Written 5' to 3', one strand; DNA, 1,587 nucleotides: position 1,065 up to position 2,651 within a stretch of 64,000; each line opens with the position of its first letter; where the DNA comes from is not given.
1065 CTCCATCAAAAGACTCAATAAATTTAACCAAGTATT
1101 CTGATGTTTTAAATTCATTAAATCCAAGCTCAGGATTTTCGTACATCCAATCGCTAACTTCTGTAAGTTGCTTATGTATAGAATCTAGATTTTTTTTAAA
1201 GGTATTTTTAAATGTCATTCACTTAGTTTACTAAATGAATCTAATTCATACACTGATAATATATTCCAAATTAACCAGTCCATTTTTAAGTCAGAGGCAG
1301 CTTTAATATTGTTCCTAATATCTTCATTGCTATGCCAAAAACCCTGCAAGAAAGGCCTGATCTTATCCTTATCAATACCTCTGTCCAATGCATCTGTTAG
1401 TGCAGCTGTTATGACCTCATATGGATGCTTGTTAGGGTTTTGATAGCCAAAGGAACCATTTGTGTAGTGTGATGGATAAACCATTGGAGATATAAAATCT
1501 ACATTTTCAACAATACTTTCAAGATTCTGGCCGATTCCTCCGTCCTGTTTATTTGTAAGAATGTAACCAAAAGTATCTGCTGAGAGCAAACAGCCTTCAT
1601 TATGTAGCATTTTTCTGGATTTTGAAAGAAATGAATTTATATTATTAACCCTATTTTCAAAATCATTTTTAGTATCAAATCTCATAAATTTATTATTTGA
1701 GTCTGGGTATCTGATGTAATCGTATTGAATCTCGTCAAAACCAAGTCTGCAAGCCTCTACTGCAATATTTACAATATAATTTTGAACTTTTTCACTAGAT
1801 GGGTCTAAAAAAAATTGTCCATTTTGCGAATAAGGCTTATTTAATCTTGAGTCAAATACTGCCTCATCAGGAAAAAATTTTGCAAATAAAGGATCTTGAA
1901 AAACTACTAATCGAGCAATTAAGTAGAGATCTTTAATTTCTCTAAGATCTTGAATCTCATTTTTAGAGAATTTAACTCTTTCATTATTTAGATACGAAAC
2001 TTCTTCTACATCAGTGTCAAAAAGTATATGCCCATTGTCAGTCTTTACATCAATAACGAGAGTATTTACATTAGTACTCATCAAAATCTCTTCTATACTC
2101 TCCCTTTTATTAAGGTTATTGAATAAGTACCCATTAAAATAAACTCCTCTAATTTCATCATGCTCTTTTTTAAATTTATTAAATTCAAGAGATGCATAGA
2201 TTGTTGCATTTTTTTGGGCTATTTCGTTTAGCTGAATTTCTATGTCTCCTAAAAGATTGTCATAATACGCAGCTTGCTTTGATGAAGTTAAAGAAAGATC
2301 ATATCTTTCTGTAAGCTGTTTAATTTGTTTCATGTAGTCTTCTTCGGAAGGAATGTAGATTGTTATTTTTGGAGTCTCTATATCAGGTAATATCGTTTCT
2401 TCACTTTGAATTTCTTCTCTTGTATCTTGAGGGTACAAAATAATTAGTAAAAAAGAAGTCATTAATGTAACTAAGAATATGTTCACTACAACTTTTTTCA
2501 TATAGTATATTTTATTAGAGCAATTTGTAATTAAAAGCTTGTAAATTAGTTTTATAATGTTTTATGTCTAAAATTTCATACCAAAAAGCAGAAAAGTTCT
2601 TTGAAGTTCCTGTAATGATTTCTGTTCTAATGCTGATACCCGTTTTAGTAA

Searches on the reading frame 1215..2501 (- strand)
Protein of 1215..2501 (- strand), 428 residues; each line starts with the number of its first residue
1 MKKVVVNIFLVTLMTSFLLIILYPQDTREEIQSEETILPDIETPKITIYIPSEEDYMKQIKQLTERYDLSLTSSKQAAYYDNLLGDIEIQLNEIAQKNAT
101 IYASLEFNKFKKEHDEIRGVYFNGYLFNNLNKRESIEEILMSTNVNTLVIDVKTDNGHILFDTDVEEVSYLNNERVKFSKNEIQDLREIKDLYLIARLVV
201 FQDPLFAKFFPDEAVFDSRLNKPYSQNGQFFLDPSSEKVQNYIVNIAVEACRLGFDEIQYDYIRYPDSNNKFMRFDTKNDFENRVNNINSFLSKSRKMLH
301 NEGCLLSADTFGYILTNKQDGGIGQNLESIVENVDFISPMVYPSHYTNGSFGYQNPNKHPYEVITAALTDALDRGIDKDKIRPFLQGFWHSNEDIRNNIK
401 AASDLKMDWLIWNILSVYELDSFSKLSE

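Call 41: find_encoding_contigs(protein=window:1215-2501:-, flank=10000, max_places=2)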
Protein window:1215-2501:- (428 aa): 24 contigs read that carry it; 2 places shown.
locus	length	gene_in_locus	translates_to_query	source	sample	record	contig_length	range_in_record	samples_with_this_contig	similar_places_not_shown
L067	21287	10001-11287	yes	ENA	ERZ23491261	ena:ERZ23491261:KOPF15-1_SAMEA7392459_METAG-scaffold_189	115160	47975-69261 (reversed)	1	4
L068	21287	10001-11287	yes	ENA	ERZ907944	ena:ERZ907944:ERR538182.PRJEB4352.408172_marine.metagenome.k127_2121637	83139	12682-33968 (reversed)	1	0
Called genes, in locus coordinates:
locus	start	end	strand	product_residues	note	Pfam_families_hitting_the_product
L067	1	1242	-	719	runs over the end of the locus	PF02665:Nitrate_red_gam (weak), PF13534:Fer4_17 (faint), PF00037:Fer4 (faint), PF12797:Fer4_2 (weak), PF13183:Fer4_8, PF13187:Fer4_9, PF13237:Fer4_10, PF02754:CCG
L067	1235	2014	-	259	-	PF14748:P5CR_dimer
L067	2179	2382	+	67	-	-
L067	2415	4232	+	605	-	PF00012:HSP70, PF06723:MreB_Mbl, PF00012:HSP70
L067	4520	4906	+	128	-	PF01025:GrpE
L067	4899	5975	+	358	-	PF00226:DnaJ, PF01556:DnaJ_C, PF00684:DnaJ_CXXCXGXG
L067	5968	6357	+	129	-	PF00376:MerR, PF13411:MerR_1, PF13591:MerR_2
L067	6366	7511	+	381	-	PF04235:DUF418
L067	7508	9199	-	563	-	PF05960:DUF885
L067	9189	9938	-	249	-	PF00520:Ion_trans, PF07885:Ion_trans_2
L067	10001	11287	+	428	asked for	PF13200:DUF4015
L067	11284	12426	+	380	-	PF01546:Peptidase_M20, PF07687:M20_dimer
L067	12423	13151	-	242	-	PF13175:AAA_15 (faint), PF02463:SMC_N, PF09818:ABC_ATPase (faint), PF13166:AAA_13 (faint), PF00005:ABC_tran, PF13304:AAA_21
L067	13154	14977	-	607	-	PF00528:BPD_transp_1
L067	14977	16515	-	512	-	PF00528:BPD_transp_1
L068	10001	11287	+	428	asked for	PF13200:DUF4015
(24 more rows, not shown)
